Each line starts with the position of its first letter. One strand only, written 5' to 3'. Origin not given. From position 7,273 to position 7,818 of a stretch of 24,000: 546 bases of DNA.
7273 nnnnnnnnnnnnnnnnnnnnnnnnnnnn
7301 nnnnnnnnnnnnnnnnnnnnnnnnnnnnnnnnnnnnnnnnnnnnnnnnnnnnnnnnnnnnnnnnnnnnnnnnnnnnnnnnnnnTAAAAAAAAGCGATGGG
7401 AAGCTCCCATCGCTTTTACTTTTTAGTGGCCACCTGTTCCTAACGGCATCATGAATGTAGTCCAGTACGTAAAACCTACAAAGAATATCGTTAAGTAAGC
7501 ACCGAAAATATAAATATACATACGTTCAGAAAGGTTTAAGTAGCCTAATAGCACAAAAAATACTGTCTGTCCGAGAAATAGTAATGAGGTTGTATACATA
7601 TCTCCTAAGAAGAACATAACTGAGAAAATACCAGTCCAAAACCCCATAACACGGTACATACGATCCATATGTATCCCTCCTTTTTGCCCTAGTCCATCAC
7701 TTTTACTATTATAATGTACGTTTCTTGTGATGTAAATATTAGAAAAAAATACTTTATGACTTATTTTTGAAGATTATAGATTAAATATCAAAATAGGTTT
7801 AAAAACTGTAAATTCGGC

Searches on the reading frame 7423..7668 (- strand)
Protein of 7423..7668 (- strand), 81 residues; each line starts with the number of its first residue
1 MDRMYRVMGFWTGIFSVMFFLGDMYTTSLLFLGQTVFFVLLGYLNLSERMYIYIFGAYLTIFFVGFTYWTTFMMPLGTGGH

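Call 9: search_protein_families(library=pfam, proteins=[window:7423-7668:-], max_evalue=0.01)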
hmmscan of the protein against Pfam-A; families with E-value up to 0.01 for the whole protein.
window:7423-7668:- (81 aa): 1 family
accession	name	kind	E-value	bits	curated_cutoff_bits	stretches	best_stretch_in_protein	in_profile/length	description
PF11117.13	DUF2626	-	2.6e-37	127.8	25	1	1-74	1-74/74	Protein of unknown function (DUF2626)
